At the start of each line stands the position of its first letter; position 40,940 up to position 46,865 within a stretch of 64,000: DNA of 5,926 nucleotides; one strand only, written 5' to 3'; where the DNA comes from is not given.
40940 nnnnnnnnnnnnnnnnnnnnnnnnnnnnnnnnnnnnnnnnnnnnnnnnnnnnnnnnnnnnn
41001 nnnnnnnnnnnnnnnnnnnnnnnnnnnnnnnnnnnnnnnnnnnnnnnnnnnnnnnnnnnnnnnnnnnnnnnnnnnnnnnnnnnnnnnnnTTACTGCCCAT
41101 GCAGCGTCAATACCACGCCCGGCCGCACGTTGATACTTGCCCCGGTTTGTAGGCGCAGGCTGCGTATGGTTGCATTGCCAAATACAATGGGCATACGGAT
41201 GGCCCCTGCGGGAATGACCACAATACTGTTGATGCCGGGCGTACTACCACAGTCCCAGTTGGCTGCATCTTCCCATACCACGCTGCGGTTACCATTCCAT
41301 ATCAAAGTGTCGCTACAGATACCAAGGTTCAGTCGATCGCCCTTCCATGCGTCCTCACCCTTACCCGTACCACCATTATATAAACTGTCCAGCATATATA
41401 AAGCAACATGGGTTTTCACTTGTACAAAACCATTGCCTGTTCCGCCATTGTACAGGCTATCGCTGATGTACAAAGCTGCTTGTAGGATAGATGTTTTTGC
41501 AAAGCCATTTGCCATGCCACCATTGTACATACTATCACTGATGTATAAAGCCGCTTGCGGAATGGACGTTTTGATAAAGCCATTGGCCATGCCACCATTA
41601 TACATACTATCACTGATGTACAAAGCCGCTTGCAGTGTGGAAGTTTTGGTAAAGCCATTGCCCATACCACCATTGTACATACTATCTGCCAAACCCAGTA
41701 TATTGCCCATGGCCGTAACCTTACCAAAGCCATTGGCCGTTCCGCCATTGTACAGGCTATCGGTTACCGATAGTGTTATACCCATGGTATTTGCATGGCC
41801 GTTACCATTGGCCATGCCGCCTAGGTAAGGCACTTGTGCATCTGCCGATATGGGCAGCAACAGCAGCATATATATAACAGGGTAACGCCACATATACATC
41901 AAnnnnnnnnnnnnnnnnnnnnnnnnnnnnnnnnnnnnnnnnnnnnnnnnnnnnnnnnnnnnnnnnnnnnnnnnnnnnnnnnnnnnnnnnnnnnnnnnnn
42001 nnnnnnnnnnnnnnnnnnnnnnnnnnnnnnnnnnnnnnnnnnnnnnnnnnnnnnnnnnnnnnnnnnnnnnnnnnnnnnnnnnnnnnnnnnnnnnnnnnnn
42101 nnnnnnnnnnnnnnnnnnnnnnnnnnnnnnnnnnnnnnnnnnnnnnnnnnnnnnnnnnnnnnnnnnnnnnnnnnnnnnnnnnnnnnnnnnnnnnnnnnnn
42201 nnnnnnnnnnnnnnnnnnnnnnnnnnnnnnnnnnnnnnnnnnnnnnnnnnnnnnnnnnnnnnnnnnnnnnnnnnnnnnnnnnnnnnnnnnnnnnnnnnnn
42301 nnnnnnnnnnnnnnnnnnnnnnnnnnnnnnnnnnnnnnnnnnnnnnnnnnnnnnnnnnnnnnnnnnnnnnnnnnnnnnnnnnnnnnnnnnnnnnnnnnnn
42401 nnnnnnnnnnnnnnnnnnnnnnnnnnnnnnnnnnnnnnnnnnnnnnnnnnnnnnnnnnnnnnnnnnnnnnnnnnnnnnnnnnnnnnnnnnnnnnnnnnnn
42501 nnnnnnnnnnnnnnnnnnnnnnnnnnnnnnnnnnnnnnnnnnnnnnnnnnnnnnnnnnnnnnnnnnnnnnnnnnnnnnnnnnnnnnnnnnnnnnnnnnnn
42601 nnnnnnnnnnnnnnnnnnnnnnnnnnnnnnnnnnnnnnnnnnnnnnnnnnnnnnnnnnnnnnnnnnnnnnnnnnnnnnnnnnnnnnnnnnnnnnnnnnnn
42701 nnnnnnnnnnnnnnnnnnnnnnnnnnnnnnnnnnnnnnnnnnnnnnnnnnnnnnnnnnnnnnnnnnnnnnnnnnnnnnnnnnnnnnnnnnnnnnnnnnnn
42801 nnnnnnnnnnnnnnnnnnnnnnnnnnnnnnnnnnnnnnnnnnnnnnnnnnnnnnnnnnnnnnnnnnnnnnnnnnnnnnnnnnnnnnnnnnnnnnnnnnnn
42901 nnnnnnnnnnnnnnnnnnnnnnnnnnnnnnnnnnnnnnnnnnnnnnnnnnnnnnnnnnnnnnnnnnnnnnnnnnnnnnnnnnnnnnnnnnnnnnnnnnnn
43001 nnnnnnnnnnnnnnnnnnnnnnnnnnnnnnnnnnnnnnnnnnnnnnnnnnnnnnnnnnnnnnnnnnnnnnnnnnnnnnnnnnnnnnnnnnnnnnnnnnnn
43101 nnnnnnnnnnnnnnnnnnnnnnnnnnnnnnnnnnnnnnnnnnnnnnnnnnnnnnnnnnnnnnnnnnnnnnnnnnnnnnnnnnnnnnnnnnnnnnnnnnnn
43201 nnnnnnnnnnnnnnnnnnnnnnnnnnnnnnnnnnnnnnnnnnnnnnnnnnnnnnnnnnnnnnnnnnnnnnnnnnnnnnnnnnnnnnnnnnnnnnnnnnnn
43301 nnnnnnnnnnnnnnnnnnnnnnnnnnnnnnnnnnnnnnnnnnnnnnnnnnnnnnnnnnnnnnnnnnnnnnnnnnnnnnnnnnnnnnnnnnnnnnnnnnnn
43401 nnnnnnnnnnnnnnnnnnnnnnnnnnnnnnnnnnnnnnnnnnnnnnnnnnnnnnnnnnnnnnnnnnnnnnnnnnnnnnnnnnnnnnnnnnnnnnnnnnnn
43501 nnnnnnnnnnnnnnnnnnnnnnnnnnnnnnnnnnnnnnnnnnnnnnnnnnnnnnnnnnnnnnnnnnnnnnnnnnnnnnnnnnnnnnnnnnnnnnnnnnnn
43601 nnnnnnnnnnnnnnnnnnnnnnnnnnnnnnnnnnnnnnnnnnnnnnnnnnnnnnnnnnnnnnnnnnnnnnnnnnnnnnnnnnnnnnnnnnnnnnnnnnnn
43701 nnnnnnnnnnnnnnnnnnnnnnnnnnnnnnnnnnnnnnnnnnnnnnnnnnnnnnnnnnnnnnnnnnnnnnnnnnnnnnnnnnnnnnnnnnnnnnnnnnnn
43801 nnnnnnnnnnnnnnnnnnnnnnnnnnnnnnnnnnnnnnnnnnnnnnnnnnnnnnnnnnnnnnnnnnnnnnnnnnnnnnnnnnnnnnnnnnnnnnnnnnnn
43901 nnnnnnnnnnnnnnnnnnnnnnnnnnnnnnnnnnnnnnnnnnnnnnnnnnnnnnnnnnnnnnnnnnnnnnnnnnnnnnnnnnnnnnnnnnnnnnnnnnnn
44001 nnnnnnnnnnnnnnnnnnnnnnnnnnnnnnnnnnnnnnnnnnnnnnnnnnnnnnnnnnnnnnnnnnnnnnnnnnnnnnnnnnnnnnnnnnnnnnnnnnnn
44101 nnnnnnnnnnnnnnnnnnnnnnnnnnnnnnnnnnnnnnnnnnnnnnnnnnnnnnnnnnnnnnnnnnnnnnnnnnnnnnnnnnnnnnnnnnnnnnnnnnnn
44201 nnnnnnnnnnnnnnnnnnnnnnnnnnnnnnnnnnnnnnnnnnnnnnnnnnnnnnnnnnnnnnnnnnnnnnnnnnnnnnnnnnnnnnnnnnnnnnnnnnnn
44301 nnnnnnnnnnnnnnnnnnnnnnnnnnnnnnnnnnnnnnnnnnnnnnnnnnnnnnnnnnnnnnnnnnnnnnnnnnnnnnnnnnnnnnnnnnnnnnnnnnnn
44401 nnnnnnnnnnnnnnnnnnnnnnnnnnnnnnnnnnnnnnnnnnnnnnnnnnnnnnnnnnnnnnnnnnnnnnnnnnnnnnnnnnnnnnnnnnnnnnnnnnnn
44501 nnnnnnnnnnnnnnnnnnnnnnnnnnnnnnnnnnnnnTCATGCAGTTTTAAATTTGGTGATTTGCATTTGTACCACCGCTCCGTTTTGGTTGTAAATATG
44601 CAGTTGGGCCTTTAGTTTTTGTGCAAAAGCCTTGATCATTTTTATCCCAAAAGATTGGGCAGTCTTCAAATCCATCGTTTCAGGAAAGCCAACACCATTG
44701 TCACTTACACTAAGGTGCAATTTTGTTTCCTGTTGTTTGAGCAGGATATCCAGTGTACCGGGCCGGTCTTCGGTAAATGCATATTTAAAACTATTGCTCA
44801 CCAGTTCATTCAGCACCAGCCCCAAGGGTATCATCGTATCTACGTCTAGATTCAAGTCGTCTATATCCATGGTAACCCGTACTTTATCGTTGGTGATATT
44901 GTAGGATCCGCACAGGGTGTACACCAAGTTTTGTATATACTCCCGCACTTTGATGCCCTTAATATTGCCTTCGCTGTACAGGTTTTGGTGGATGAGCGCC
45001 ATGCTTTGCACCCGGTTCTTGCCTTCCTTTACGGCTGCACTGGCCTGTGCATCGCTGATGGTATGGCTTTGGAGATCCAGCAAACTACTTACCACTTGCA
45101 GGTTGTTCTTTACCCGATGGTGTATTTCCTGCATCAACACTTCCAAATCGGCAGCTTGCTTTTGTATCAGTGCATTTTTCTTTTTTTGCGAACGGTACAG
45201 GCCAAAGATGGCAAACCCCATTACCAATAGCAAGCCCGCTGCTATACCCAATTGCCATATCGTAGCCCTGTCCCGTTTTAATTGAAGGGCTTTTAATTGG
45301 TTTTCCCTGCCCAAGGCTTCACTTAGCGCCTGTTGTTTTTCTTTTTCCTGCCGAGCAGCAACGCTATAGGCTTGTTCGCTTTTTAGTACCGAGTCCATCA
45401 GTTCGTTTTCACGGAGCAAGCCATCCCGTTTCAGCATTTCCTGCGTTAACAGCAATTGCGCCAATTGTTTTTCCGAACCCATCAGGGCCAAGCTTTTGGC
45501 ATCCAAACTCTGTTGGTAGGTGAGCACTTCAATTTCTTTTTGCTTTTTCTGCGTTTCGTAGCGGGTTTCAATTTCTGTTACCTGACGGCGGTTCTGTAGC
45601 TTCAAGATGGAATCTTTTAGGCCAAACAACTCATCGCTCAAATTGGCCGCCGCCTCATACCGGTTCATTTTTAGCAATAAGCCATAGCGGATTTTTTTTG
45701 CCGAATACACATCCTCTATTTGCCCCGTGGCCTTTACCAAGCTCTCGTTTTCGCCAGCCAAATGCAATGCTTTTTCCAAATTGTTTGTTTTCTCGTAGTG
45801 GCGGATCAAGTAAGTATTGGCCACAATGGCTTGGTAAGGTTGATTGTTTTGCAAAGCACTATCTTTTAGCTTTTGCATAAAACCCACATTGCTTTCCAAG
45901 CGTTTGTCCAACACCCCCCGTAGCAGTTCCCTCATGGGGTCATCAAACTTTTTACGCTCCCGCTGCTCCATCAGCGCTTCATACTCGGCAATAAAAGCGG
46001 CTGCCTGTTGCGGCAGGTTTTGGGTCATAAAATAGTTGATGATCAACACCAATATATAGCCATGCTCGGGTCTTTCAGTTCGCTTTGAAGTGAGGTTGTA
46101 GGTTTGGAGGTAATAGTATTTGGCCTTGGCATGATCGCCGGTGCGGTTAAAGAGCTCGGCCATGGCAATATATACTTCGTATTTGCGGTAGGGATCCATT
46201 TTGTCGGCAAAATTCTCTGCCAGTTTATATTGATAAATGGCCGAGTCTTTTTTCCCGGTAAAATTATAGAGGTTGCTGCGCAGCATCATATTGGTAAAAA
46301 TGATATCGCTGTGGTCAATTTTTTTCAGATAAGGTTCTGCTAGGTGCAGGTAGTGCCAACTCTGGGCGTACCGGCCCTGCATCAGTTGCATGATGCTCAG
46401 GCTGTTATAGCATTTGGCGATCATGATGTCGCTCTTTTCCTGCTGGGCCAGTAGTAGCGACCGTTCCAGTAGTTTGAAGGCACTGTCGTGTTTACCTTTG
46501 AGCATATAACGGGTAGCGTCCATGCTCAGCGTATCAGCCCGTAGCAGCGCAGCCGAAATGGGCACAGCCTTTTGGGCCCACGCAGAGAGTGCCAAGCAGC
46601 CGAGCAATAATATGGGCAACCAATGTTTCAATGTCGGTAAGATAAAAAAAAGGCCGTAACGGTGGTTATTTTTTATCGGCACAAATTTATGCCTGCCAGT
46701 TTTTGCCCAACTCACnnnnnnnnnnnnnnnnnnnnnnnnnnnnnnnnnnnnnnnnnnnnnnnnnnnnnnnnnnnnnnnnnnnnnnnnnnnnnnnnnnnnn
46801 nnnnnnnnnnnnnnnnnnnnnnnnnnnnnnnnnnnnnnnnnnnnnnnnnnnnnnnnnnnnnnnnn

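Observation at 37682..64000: Integrated hypothesis: a two-component-controlled surface and toxin locus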

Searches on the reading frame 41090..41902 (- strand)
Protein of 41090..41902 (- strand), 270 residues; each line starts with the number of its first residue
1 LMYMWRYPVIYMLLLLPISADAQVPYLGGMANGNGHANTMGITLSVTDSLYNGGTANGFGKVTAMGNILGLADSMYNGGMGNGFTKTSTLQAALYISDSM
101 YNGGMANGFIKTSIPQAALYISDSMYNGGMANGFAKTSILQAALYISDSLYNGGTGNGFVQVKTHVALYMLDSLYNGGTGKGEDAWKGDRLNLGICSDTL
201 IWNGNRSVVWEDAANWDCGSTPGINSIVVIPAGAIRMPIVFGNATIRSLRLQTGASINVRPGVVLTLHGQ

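Call 4: search_protein_families(library=pfam, proteins=[window:41090-41902:-], max_evalue=0.01)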
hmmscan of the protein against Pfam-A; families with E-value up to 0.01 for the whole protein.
window:41090-41902:- (270 aa): 0 families

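Call 5: search_protein_families(library=ncbifam, proteins=[window:41090-41902:-], max_evalue=0.01)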
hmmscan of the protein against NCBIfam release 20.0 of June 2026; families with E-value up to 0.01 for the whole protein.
window:41090-41902:- (270 aa): 0 families

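Call 71: search_protein_families(library=pfam, alignment_id=A6, max_evalue=0.001)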
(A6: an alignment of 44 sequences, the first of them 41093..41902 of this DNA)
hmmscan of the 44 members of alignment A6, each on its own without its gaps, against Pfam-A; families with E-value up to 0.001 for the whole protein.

A. member 1, window:41093-41902:- (270 aa): 0 families

B. families by the number of members that match (of 44 scanned): 10 families
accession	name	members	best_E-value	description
PF18962.6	Por_Secre_tail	23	2.7e-16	Secretion system C-terminal sorting domain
PF19081.6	Ig_7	5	0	Ig-like domain CHU_C associated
PF18911.6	PKD_4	4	8e-26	PKD domain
PF00801.26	PKD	4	3.3e-12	PKD domain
PF15448.11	NTS_2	2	8.6e-06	N-terminal segments of P. falciparum erythrocyte membrane protein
PF13573.12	SprB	1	1.8e-25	SprB repeat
PF14870.12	PSII_BNR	1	7.6e-14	Photosynthesis system II assembly factor YCF48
PF07569.16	Hira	1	1.2e-08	TUP1-like enhancer of split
PF13585.12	CHU_C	1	0.00035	CHU_C Type IX secretion signal domain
PF19910.5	DUF6383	1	0.00042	Domain of unknown function (DUF6383)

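Call 92: search_protein_families(library=ncbifam, alignment_id=A6, max_evalue=0.001)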
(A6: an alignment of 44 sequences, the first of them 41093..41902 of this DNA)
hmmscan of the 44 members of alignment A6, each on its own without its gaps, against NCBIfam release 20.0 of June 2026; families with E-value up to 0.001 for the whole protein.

A. member 1, window:41093-41902:- (270 aa): 0 families

B. families by the number of members that match (of 44 scanned): 12 families
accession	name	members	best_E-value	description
TIGR04183.1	Por_Secre_tail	23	4.2e-16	T9SS type A sorting domain-containing protein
NF038113.1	T9SSA_dep_M36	13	1.6e-11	T9SS-dependent M36 family metallopeptidase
NF050177.1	TapA_OM_Porphy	7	5.7e-07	TapA/TapC family T9SS-dependent outer membrane protein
NF052323.1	T9SSA_dep_M6i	3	5e-08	T9SS-dependent M6-like inactivated metalloprotease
NF033708.1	T9SS_Cterm_ChiA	3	9.1e-06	T9SS sorting signal type C domain-containing protein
NF052644.1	T9SS_DNase_Rie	3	0.00019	T9SS-dependent surface endonuclease, AS87_RS02955 family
NF010237.0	PRK13684.1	1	5e-17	photosynthesis system II assembly factor Ycf48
NF045639.1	GCX_COOH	1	2.4e-16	3-coathanger stack domain-containing protein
NF045728.1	glycosyl_F510_1955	1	4.3e-08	F510_1955 family glycosylhydrolase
NF052228.1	T9SS_PorZ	1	1.5e-05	type IX secretion system anionic LPS delivery protein PorZ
NF033707.1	T9SS_sortase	1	2.4e-05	type IX secretion system sortase PorU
NF047901.1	MetIndCarbAnhdr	1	0.00036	metal-independent carbonic anhydrase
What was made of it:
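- On T9SS type B/C sorting domains: No such hit for giant1, giant2 or YNGG (calls 4, 5, 92).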

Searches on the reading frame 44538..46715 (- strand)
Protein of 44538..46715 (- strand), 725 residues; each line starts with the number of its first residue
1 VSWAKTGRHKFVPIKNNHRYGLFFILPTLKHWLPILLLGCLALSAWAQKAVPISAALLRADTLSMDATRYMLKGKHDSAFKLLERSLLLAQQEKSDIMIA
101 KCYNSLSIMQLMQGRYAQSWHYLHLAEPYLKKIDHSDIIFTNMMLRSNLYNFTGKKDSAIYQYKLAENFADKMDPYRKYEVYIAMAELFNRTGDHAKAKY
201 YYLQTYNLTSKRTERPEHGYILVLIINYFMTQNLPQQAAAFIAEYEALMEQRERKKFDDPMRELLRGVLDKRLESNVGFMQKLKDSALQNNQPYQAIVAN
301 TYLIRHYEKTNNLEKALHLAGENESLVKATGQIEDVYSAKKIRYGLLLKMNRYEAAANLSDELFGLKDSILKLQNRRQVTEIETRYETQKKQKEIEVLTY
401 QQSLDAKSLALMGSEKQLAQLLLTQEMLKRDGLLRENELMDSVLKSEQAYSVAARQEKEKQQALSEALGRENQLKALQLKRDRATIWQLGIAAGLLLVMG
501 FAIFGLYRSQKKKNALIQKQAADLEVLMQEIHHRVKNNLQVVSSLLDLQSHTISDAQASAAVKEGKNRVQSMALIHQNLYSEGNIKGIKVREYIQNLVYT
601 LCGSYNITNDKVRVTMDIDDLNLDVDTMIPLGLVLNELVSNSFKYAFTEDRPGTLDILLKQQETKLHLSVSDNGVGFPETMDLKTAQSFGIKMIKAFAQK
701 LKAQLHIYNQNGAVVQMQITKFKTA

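Call 4: search_protein_families(library=pfam, proteins=[window:44538-46715:-], max_evalue=0.01)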
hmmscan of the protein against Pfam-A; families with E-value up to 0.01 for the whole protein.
window:44538-46715:- (725 aa): 5 families
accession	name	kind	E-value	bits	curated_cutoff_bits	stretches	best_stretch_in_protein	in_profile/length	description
PF07568.18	HisKA_2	-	2.3e-28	98.5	22.3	1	530-605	1-76/76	Histidine kinase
PF13424.12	TPR_12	-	1.1e-07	32.4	30.1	1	70-118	13-63/77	Tetratricopeptide repeat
PF13581.12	HATPase_c_2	-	1.9e-07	31.5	27.4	1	623-718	24-126/127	Histidine kinase-like ATPase domain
PF02518.31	HATPase_c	-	8.6e-07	29.8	26.4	1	630-717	5-105/111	Histidine kinase-, DNA gyrase B-, and HSP90-like ATPase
PF07536.20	HWE_HK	-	2.7e-06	28.4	22.8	1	530-598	1-66/83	HWE histidine kinase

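Call 5: search_protein_families(library=ncbifam, proteins=[window:44538-46715:-], max_evalue=0.01)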
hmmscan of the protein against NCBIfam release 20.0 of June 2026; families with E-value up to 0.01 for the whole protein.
window:44538-46715:- (725 aa): 9 families
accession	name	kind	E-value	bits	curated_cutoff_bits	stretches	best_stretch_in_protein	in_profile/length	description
NF051872.1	HisKinPhyk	equivalog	7.5e-42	143.6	750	1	514-717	333-534/537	sensor histidine kinase PhyK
NF010077.0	PRK13559.1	subfamily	3.8e-18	65.5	361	1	517-719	163-357/364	hypothetical protein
NF052306.1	BluLightHisKinLov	equivalog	4.1e-17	62.1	450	1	522-719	147-332/334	blue-light-activated histidine kinase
NF053520.1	HK_Porph_FimS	equivalog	1.2e-06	27.1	600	1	299-406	246-351/618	sensor histidine kinase FimS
TIGR01925.2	spIIAB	equivalog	3.3e-05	23.8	135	1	605-681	12-88/137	anti-sigma F factor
NF053779.1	BT3442_fam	equivalog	0.00017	20.4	940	1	303-402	262-356/563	BT3442 family protein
TIGR01924.1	rsbW_low_gc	equivalog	0.0005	19.5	155.05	1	632-678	44-90/159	anti-sigma B factor RsbW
NF003144.0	PRK04069.1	equivalog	0.00083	18.8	145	1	634-679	46-91/161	anti-sigma B factor RsbW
NF053617.1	SARPRegAfsRStmc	equivalog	0.002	16.1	1430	1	56-241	734-918/986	SARP-family global regulator AfsR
